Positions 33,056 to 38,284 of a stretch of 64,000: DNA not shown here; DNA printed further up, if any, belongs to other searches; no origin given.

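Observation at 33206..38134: Architecture of the giant protein: disordered acidic N-terminus, beta-rich block, ~800-aa helical region, single AAA+ with a D-D Walker B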

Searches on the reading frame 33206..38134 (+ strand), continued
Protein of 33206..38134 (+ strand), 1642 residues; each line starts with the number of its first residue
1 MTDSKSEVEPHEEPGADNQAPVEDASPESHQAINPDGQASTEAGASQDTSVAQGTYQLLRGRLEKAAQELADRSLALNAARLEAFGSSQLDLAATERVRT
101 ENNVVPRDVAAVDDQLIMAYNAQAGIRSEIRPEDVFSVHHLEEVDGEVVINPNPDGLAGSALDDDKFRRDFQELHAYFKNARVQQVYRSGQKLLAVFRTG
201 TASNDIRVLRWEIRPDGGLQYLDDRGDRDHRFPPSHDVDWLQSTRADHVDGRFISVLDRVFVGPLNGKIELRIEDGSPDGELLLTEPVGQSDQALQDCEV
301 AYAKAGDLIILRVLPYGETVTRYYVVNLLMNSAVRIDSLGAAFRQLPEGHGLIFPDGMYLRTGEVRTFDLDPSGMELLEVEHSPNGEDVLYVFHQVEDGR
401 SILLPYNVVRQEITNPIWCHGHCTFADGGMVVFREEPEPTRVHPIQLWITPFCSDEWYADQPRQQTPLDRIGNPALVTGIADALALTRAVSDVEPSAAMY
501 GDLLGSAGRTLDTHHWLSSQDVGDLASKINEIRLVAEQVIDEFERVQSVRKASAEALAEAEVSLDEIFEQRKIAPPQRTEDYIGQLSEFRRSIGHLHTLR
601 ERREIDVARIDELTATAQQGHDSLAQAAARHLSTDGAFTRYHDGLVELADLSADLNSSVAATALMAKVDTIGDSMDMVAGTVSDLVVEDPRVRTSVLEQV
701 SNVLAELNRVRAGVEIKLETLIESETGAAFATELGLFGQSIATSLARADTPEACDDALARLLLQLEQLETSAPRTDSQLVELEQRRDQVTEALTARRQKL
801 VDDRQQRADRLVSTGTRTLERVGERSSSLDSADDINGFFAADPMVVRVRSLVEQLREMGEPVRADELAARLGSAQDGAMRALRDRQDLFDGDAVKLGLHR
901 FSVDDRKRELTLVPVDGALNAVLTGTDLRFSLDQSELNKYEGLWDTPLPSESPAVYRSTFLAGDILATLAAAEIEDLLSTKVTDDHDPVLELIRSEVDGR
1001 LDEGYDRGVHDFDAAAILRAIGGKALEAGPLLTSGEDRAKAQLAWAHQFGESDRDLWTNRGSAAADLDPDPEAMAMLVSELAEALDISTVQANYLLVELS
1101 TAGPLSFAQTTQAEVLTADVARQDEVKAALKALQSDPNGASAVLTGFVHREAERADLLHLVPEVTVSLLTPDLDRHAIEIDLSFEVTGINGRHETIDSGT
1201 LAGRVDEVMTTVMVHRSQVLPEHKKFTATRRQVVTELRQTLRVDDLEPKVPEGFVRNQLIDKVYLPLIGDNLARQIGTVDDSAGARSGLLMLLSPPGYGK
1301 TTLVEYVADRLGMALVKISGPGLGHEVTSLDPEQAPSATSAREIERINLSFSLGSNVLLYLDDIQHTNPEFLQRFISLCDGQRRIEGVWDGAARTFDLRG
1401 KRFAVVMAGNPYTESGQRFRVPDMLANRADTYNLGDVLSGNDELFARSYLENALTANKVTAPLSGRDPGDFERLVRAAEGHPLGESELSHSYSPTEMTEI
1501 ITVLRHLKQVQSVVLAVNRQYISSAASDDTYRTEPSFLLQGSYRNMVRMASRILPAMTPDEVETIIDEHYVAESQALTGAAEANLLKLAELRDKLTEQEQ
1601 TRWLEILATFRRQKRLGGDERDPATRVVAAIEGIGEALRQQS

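Call 10: find_homologous_proteins(query=window:33206-38134:+, max_evalue=0.00001)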
Query window:33206-38134:+ (1642 aa): 1269 proteins with E <= 0.00001 among 8000 candidates; the best 120 are listed.
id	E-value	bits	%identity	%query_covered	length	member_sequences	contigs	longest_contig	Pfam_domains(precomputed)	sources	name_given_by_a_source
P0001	0.0e+0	3626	100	100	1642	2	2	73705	PF12458.14,PF00004.36,PF25472.2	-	-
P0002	0.0e+0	3039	84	100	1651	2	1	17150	PF12458.14,PF00004.36,PF25472.2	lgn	-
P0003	0.0e+0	2272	65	98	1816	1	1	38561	PF12458.14,PF00004.36,PF25472.2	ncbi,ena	-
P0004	0.0e+0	2270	64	97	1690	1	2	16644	PF12458.14,PF00004.36,PF07728.21,PF25472.2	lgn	-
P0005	0.0e+0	2238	63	96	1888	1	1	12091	PF12458.14,PF00004.36,PF25472.2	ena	-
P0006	0.0e+0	2232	64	98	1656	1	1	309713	PF12458.14,PF00004.36,PF07728.21,PF25472.2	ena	-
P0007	0.0e+0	2228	64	98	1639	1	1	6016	PF12458.14,PF00004.36,PF07728.21,PF25472.2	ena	-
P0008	0.0e+0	2224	63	98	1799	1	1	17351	PF12458.14,PF00004.36,PF07728.21,PF25472.2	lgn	-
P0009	0.0e+0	2212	64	97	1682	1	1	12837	PF12458.14,PF00004.36,PF07728.21,PF25472.2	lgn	-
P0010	0.0e+0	2207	63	98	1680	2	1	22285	PF12458.14,PF00004.36,PF07728.21,PF25472.2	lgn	-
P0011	0.0e+0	2207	64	98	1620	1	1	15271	PF12458.14,PF00004.36,PF07728.21,PF25472.2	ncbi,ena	-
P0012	0.0e+0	2206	63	97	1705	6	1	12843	PF12458.14,PF00004.36,PF07728.21,PF25472.2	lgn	-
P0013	0.0e+0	2194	62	97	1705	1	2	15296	PF12458.14,PF00004.36,PF07728.21,PF25472.2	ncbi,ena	-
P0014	0.0e+0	2192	62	98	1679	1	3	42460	PF12458.14,PF00004.36,PF07728.21,PF25472.2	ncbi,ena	-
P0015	0.0e+0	2189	62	98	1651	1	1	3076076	PF12458.14,PF00004.36,PF25472.2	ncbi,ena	-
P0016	0.0e+0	2189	63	97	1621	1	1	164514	PF12458.14,PF00004.36,PF07728.21,PF25472.2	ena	-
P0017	0.0e+0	2188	62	98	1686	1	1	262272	PF12458.14,PF00004.36,PF07728.21,PF25472.2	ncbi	-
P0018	0.0e+0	2177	62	97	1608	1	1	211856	PF12458.14,PF00004.36,PF07728.21,PF25472.2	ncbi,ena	-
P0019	0.0e+0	2175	62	97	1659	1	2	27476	PF12458.14,PF00004.36,PF07728.21,PF25472.2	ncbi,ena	-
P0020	0.0e+0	2171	63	97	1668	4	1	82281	PF12458.14,PF00004.36,PF07728.21,PF25472.2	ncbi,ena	-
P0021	0.0e+0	2167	60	99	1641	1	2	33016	PF12458.14,PF00004.36,PF07728.21,PF25472.2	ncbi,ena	-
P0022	0.0e+0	2161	62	97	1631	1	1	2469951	PF12458.14,PF00004.36,PF07728.21,PF25472.2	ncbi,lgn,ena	-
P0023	0.0e+0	2154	62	97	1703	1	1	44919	PF12458.14,PF00004.36,PF07728.21,PF25472.2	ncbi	-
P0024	0.0e+0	2153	60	99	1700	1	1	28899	PF12458.14,PF00004.36,PF07728.21,PF25472.2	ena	-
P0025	0.0e+0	2148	61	98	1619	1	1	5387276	PF12458.14,PF00004.36,PF07728.21,PF25472.2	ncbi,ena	-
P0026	0.0e+0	2136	61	96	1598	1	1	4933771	PF12458.14,PF00004.36,PF25472.2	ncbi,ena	-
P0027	0.0e+0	2136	62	97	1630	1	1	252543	PF12458.14,PF00004.36,PF07728.21,PF25472.2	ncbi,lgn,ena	-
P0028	0.0e+0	2133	62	97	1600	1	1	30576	PF12458.14,PF00004.36,PF07728.21,PF25472.2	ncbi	-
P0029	0.0e+0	2127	61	98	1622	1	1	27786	PF12458.14,PF00004.36,PF07728.21,PF25472.2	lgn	-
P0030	0.0e+0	2103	60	97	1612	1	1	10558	PF12458.14,PF00004.36,PF07728.21,PF25472.2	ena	-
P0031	0.0e+0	1875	56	96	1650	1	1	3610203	PF12458.14,PF00004.36,PF07728.21,PF25472.2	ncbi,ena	-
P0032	0.0e+0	1869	56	96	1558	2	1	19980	PF12458.14,PF00004.36,PF07728.21,PF25472.2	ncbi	-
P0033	0.0e+0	1849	56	96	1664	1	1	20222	PF12458.14,PF25472.2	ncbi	ncbi:MAG: DNA repair ATPase [Actinomycetota bacterium]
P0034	0.0e+0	1819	55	97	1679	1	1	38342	PF12458.14,PF00004.36,PF07728.21,PF25472.2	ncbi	-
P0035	0.0e+0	1795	53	98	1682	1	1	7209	PF12458.14,PF00004.36,PF07728.21,PF25472.2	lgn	-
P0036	0.0e+0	1788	54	97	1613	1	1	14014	PF12458.14,PF25472.2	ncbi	-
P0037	0.0e+0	1785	53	97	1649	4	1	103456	PF12458.14,PF07728.21,PF25472.2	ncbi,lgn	ncbi:MAG: DNA repair ATPase [Actinomycetota bacterium]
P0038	0.0e+0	1691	59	81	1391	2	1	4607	PF12458.14,PF00004.36,PF25472.2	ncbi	-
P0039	0.0e+0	1669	64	74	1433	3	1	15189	PF12458.14,PF00004.36,PF25472.2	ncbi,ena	-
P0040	0.0e+0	1506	47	97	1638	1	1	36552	PF12458.14,PF00004.36,PF13401.13,PF07728.21,PF25472.2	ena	-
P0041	0.0e+0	1470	47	96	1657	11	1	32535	PF12458.14,PF00004.36,PF25472.2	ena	-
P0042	0.0e+0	1459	47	96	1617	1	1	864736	PF12458.14,PF00004.36,PF13401.13,PF07728.21,PF25472.2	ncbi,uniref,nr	ncbi:DNA repair ATPase [Saccharothrix sp.]|uniref:DNA repair ATPase n=1 Tax=Saccharothrix sp. TaxID=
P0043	0.0e+0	1458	46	97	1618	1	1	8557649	PF12458.14,PF00004.36,PF13401.13,PF07728.21,PF25472.2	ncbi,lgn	ncbi:hypothetical protein SUDANB95_07385 [Actinosynnema sp. ALI-1.44]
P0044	0.0e+0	1458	47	96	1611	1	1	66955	PF12458.14,PF00004.36,PF13401.13,PF07728.21,PF25472.2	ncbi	ncbi:DNA repair ATPase [Saccharothrix sp. CCNWLY140-2]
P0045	0.0e+0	1454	47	96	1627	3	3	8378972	PF12458.14,PF00004.36,PF07728.21,PF25472.2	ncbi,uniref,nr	ncbi:DNA repair ATPase [Saccharothrix longispora]|uniref:ATPase family protein associated with vario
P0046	0.0e+0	1453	46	96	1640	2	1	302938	PF12458.14,PF00004.36,PF07728.21,PF25472.2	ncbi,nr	ncbi:DNA repair ATPase [Actinorugispora endophytica]|nr:DNA repair ATPase [Actinorugispora endophyti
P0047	0.0e+0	1447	47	96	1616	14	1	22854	PF12458.14,PF00004.36,PF13401.13,PF07728.21,PF25472.2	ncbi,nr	ncbi:MAG: AAA family ATPase [Saccharothrix sp.]|nr:AAA family ATPase [Saccharothrix sp.]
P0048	0.0e+0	1444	46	96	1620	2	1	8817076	PF12458.14,PF00004.36,PF13401.13,PF25472.2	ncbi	ncbi:DNA repair ATPase [Actinosynnema sp. CA-248983]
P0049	0.0e+0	1444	46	97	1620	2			PF12458.14,PF00004.36,PF13401.13,PF07728.21,PF25472.2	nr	nr:DNA repair ATPase [Saccharothrix mutabilis subsp. capreolus]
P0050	0.0e+0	1437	46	96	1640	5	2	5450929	PF12458.14,PF00004.36,PF13401.13,PF25472.2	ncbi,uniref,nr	ncbi:DNA repair ATPase [Thermobifida halotolerans]|uniref:DNA repair ATPase n=2 Tax=Thermobifida hal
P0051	0.0e+0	1437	46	96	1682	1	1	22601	PF12458.14,PF00004.36,PF07728.21,PF25472.2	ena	-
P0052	0.0e+0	1436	45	96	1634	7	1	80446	PF12458.14,PF00004.36,PF13401.13,PF07728.21,PF25472.2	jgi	jgi:hypothetical protein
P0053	0.0e+0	1434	46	96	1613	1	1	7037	PF12458.14,PF00004.36,PF13401.13,PF07728.21,PF25472.2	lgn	-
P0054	0.0e+0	1430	45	97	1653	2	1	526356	PF12458.14,PF00004.36,PF07728.21,PF25472.2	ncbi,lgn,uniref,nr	ncbi:DNA repair ATPase [Nocardiopsis algeriensis]|uniref:Exonuclease VII small subunit n=1 Tax=Nocar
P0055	0.0e+0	1429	45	96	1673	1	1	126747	PF12458.14,PF00004.36,PF07728.21,PF25472.2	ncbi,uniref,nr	ncbi:DNA repair ATPase [Nocardiopsis sp. ATB16-24]|uniref:DNA repair ATPase n=1 Tax=Nocardiopsis sp.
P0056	0.0e+0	1419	44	98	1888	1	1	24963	PF12458.14,PF00004.36,PF13401.13,PF07728.21,PF25472.2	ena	-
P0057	0.0e+0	1419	43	97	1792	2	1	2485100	PF12458.14,PF00004.36,PF25472.2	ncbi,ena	-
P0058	0.0e+0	1419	44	97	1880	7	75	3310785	PF12458.14,PF00004.36,PF07728.21,PF25472.2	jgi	jgi:hypothetical protein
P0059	0.0e+0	1418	45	96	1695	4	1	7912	PF12458.14,PF00004.36,PF07728.21,PF25472.2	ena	-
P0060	0.0e+0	1418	46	96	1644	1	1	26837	PF12458.14,PF00004.36,PF07728.21,PF25472.2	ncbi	ncbi:DNA repair ATPase [Actinomycetes bacterium KLBMP 9797]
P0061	0.0e+0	1416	44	96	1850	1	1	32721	PF12458.14,PF00004.36,PF13401.13,PF07728.21,PF25472.2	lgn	-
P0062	0.0e+0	1415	45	96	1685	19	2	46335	PF12458.14,PF00004.36,PF07728.21,PF25472.2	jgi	-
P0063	0.0e+0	1413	45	97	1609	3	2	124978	PF12458.14,PF00004.36,PF07728.21,PF25472.2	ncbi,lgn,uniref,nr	ncbi:DNA repair ATPase [Umezawaea endophytica]|uniref:DNA repair ATPase n=1 Tax=Umezawaea endophytic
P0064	0.0e+0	1412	44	97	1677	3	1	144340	PF12458.14,PF00004.36,PF07728.21,PF25472.2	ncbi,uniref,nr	ncbi:DNA repair ATPase [Nocardiopsis sp. CT-R113]|uniref:DNA repair ATPase n=1 Tax=Nocardiopsis codi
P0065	0.0e+0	1412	45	96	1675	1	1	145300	PF12458.14,PF00004.36,PF07728.21,PF25472.2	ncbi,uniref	ncbi:DNA repair ATPase [Nocardiopsis sp. NPDC049922]|uniref:DNA repair ATPase n=1 Tax=Nocardiopsis s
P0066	0.0e+0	1411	45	97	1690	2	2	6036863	PF12458.14,PF00004.36,PF07728.21,PF25472.2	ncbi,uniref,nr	ncbi:hypothetical protein GCM10007079_49450 [Nocardiopsis terrae]|uniref:MoxR-like ATPase/exonucleas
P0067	0.0e+0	1411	43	63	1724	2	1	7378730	PF12458.14,PF00004.36,PF07728.21,PF25472.2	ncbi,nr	ncbi:DNA repair ATPase [Thermomonospora cellulosilytica]|nr:DNA repair ATPase [Thermomonospora cellu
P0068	0.0e+0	1410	45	97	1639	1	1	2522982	PF12458.14,PF00004.36,PF07728.21,PF25472.2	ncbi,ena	-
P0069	0.0e+0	1409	46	96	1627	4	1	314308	PF12458.14,PF00004.36,PF07728.21,PF25472.2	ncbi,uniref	ncbi:DNA repair ATPase [Amycolatopsis sp. NPDC052450]|uniref:DNA repair ATPase n=1 Tax=Amycolatopsis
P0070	0.0e+0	1409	45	96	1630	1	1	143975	PF12458.14,PF00004.36,PF25472.2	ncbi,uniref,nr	ncbi:DNA repair ATPase [Streptomyces regalis]|uniref:DNA repair ATPase n=1 Tax=Streptomyces regalis 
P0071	0.0e+0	1408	46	96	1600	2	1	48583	PF12458.14,PF00004.36,PF13401.13,PF07728.21,PF25472.2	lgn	-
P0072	0.0e+0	1408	45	96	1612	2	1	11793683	PF12458.14,PF00004.36,PF13401.13,PF25472.2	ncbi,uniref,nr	ncbi:DNA repair ATPase [Umezawaea sp. Da 62-37]|uniref:DNA repair ATPase n=1 Tax=Umezawaea sp. Da 62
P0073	0.0e+0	1407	44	96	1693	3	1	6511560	PF12458.14,PF00004.36,PF07728.21,PF25472.2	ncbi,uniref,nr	ncbi:DNA repair ATPase [Nocardiopsis sp. EMB25]|uniref:DNA repair ATPase n=3 Tax=Nocardiopsis TaxID=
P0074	0.0e+0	1406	46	97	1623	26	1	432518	PF12458.14,PF00004.36,PF07728.21,PF25472.2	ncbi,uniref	ncbi:DNA repair ATPase [Amycolatopsis sp. MEPSY49]|uniref:DNA repair ATPase n=1 Tax=Amycolatopsis sp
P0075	0.0e+0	1402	45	96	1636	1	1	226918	PF12458.14,PF00004.36,PF13401.13,PF07728.21,PF25472.2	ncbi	ncbi:DNA repair ATPase [Flindersiella endophytica]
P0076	0.0e+0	1402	44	98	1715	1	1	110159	PF12458.14,PF00004.36,PF13401.13,PF25472.2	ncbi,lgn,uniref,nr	ncbi:MoxR-like ATPase [Murinocardiopsis flavida]|uniref:MoxR-like ATPase n=1 Tax=Murinocardiopsis fl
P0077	0.0e+0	1402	44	98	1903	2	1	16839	PF12458.14,PF00004.36,PF07728.21,PF25472.2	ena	-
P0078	0.0e+0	1402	58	69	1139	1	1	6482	PF12458.14,PF25472.2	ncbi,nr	ncbi:MAG: DNA repair ATPase, partial [Acidimicrobiales bacterium]|nr:DNA repair ATPase [Acidimicrobi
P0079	0.0e+0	1401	44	96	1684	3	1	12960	PF12458.14,PF00004.36,PF07728.21,PF25472.2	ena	-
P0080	0.0e+0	1401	45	96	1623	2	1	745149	PF12458.14,PF00004.36,PF07728.21,PF25472.2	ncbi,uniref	ncbi:DNA repair ATPase [Actinosynnema sp. NPDC023587]|uniref:DNA repair ATPase n=1 Tax=Actinosynnema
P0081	0.0e+0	1401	44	98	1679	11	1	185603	PF12458.14,PF00004.36,PF07728.21,PF25472.2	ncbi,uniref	ncbi:DNA repair ATPase [Nocardiopsis tropica]|uniref:DNA repair ATPase n=1 Tax=Nocardiopsis tropica 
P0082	0.0e+0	1400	44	96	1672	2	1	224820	PF12458.14,PF00004.36,PF07728.21,PF25472.2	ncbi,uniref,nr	ncbi:DNA repair ATPase [Nocardiopsis sp. N85]|uniref:DNA repair ATPase n=1 Tax=Nocardiopsis sp. N85 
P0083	0.0e+0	1400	45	97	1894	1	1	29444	PF12458.14,PF00004.36,PF07728.21,PF25472.2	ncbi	ncbi:MAG: DNA repair ATPase [Acidobacteriota bacterium]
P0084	0.0e+0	1399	45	96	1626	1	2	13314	PF12458.14,PF00004.36,PF07728.21,PF25472.2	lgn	-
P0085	0.0e+0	1399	45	96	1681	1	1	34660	PF12458.14,PF00004.36,PF07728.21,PF25472.2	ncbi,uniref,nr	ncbi:DNA repair ATPase [Streptomonospora wellingtoniae]|uniref:DNA repair ATPase n=1 Tax=Streptomono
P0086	0.0e+0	1399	44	97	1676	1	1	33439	PF12458.14,PF00004.36,PF07728.21,PF25472.2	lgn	-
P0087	0.0e+0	1398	44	96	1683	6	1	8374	PF12458.14,PF00004.36,PF07728.21,PF25472.2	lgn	-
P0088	0.0e+0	1397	45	97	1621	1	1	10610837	PF12458.14,PF00004.36,PF07728.21,PF25472.2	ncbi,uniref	ncbi:DNA repair ATPase [Amycolatopsis lexingtonensis]|uniref:DNA repair ATPase n=1 Tax=Amycolatopsis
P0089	0.0e+0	1396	45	96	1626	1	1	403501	PF12458.14,PF00004.36,PF07728.21,PF25472.2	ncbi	-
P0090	0.0e+0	1396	45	96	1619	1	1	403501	PF12458.14,PF00004.36,PF07728.21,PF25472.2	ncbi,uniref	ncbi:DNA repair ATPase [Amycolatopsis sp. lyj-112]|uniref:DNA repair ATPase n=1 Tax=Amycolatopsis sp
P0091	0.0e+0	1395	45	96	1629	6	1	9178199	PF12458.14,PF00004.36,PF13401.13,PF07728.21,PF25472.2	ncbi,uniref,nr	ncbi:DNA repair ATPase [Saccharothrix texasensis]|uniref:DNA repair ATPase n=1 Tax=Saccharothrix tex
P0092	0.0e+0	1394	45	96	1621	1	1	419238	PF12458.14,PF25472.2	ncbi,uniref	ncbi:DNA repair ATPase [Actinomadura sp. 3N508]|uniref:DNA repair ATPase n=1 Tax=Actinomadura sp. 3N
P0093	0.0e+0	1394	44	97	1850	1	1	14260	PF12458.14,PF00004.36,PF07728.21,PF25472.2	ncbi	-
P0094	0.0e+0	1394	45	96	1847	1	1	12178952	PF12458.14,PF00004.36,PF25472.2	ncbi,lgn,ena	-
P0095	0.0e+0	1391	45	96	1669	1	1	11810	PF12458.14,PF00004.36,PF13401.13,PF25472.2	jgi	jgi:hypothetical protein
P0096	0.0e+0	1391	44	96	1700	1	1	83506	PF12458.14,PF00004.36,PF07728.21,PF25472.2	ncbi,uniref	ncbi:DNA repair ATPase [Micromonospora sp. NPDC050200]|uniref:DNA repair ATPase n=1 Tax=Micromonospo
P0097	0.0e+0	1390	44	96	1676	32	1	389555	PF12458.14,PF00004.36,PF07728.21,PF25472.2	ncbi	-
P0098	0.0e+0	1389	45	96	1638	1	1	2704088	PF12458.14,PF00004.36,PF13401.13,PF07728.21,PF25472.2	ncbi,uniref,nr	ncbi:hypothetical protein Afil01_19030 [Actinorhabdospora filicis]|uniref:DNA repair ATPase n=1 Tax=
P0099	0.0e+0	1389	45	96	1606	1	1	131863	PF12458.14,PF25472.2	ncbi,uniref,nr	ncbi:DNA repair ATPase [Streptomyces sp. WM6386]|uniref:DNA repair ATPase n=1 Tax=Streptomyces sp. W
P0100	0.0e+0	1387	44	96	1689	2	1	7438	PF12458.14,PF00004.36,PF07728.21,PF25472.2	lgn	-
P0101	0.0e+0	1387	45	96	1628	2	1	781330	PF12458.14,PF25472.2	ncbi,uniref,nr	ncbi:AAA family ATPase [Actinomadura spongiicola]|uniref:AAA family ATPase n=1 Tax=Actinomadura spon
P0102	0.0e+0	1385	45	96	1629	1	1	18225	PF12458.14,PF00004.36,PF13401.13,PF25472.2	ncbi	-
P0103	0.0e+0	1385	44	97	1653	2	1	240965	PF12458.14,PF00004.36,PF13401.13,PF07728.21,PF25472.2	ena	-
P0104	0.0e+0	1385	45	96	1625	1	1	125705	PF12458.14,PF00004.36,PF25472.2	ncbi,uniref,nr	ncbi:DNA repair ATPase [Streptomyces sp. RY43-2]|uniref:DNA repair ATPase n=1 Tax=Streptomyces macro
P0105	0.0e+0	1385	46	96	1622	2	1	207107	PF12458.14,PF25472.2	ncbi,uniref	ncbi:DNA repair ATPase [Streptomyces sp. NPDC052610]|uniref:DNA repair ATPase n=1 Tax=Streptomyces s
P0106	0.0e+0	1384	44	96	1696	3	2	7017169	PF12458.14,PF00004.36,PF07728.21,PF25472.2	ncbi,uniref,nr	ncbi:DNA repair ATPase [Micromonospora endolithica]|uniref:DNA repair ATPase n=1 Tax=Micromonospora 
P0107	0.0e+0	1381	44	96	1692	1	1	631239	PF12458.14,PF25472.2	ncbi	ncbi:hypothetical protein GCM10023080_017770 [Streptomyces pseudoechinosporeus]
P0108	0.0e+0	1380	46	97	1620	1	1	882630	PF12458.14,PF00004.36,PF07728.21,PF25472.2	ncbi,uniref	ncbi:DNA repair ATPase [Streptomyces sp. NPDC050738]|uniref:DNA repair ATPase n=1 Tax=Streptomyces s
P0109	0.0e+0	1379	45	96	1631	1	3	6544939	PF12458.14,PF00004.36,PF13401.13,PF25472.2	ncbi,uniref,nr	ncbi:DNA repair ATPase [Spirilliplanes yamanashiensis]|uniref:DNA repair ATPase n=1 Tax=Spirilliplan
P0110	0.0e+0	1379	43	96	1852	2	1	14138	PF12458.14,PF00004.36,PF13401.13,PF07728.21,PF25472.2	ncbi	-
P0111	0.0e+0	1379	45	96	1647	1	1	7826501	PF12458.14,PF00004.36,PF13401.13,PF25472.2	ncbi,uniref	ncbi:DNA repair ATPase [Streptomyces sp. TG1A-60]|uniref:DNA repair ATPase n=1 Tax=Streptomyces sp. 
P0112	0.0e+0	1378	42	97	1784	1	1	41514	PF12458.14,PF00004.36,PF07728.21,PF25472.2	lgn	-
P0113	0.0e+0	1377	45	96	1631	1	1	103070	PF12458.14,PF00004.36,PF13401.13,PF25472.2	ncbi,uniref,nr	ncbi:DNA repair ATPase [Streptomyces cupreus]|uniref:DNA repair ATPase n=1 Tax=Streptomyces cupreus 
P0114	0.0e+0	1377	45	96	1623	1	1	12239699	PF12458.14,PF25472.2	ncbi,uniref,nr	ncbi:DNA repair ATPase [Streptomyces phaeochromogenes]|uniref:DNA repair ATPase n=1 Tax=Streptomyces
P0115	0.0e+0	1376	44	96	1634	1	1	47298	PF12458.14,PF13401.13,PF07728.21,PF25472.2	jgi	jgi:hypothetical protein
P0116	0.0e+0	1375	43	96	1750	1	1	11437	PF12458.14,PF00004.36,PF25472.2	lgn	-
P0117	0.0e+0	1374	45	96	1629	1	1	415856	PF12458.14,PF00004.36,PF25472.2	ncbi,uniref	ncbi:DNA repair ATPase [Streptomyces sp. NPDC052051]|uniref:DNA repair ATPase n=1 Tax=Streptomyces s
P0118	0.0e+0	1374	45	96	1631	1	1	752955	PF12458.14,PF13401.13,PF25472.2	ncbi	ncbi:DNA repair ATPase [Streptomyces sp. NPDC002788]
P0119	0.0e+0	1373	45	96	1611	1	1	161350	PF12458.14,PF00004.36,PF13401.13,PF07728.21,PF25472.2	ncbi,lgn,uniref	ncbi:DNA repair ATPase [Actinoplanes sp. NPDC051475]|uniref:DNA repair ATPase n=1 Tax=Actinoplanes s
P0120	0.0e+0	1373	43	97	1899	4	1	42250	PF12458.14,PF00004.36,PF13401.13,PF25472.2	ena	-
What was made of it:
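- On MoxR / AAA_5 (helix-2-insert clade): PF07728 is also precomputed for most homologues (call 10).
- Checked: The listed full-length homologues measure about 1,560-1,900 aa (call 10).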
